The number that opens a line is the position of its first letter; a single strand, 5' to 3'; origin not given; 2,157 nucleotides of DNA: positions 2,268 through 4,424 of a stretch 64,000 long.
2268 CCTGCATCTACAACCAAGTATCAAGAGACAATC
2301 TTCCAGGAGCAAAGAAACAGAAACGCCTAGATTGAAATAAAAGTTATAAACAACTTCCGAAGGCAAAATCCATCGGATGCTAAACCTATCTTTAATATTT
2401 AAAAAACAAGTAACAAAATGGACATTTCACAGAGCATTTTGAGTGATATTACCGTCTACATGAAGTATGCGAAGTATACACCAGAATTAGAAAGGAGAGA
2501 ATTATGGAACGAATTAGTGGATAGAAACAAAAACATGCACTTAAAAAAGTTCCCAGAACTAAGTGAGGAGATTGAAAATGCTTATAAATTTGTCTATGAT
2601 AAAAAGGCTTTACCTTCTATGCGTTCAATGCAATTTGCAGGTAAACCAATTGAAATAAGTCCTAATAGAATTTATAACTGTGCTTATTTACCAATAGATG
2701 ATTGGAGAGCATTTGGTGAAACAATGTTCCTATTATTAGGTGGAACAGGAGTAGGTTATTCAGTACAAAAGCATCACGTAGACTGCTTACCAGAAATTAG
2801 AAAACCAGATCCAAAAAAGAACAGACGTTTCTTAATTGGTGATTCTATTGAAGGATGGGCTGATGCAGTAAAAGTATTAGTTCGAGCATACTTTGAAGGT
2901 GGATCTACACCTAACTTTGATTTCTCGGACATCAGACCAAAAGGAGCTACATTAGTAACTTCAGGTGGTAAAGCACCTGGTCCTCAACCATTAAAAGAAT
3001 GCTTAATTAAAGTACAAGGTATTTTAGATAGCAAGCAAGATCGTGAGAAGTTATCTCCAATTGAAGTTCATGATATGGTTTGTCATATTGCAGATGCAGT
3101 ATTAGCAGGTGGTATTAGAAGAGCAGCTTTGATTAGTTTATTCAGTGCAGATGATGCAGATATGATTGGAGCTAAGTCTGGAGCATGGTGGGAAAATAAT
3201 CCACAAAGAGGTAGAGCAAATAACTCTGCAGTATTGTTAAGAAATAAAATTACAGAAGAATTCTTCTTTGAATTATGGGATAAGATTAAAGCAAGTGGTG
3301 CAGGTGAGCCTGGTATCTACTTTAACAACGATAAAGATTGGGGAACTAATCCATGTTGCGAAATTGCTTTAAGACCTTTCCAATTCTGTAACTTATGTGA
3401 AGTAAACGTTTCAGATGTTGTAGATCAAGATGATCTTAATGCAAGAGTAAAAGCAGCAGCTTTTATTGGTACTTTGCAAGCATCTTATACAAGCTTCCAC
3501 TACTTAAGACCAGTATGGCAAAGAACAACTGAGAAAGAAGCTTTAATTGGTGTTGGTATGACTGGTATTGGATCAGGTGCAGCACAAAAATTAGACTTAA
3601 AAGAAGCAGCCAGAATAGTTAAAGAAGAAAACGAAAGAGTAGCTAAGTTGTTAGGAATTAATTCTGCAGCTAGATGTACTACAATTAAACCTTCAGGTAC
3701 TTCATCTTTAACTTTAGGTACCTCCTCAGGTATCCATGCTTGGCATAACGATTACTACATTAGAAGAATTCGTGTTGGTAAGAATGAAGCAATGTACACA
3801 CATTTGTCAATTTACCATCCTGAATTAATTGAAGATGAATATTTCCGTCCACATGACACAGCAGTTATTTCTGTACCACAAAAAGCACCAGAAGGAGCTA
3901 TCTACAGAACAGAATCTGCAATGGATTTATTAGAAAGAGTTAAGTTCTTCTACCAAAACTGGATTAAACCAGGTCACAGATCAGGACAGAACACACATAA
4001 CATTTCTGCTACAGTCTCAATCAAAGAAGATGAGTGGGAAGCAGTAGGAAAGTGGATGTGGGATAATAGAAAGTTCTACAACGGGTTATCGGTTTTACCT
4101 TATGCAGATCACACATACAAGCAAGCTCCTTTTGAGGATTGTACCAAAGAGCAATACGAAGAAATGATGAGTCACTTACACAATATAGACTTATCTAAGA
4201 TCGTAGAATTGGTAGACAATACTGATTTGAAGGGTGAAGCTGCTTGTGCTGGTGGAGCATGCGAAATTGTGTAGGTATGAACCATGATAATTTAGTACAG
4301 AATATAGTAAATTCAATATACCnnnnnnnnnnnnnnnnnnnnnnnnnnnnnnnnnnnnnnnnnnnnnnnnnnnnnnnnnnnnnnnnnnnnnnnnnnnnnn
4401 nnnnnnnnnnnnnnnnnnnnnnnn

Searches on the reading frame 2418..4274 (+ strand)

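Call 10: search_protein_families(library=pfam, proteins=[window:2418-4274:+])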
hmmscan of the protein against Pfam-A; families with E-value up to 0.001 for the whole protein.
window:2418-4274:+ (618 aa): 2 families
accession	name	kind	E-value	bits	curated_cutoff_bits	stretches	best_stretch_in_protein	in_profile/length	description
PF02867.20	Ribonuc_red_lgC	-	1.8e-13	50.5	23.9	1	310-388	209-295/523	Ribonucleotide reductase, barrel domain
PF21995.1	RNR-II_ins_dom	-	1.3e-06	29.1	27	1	138-203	37-107/107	B12-dependent ribonucleotide reductase, insertion domain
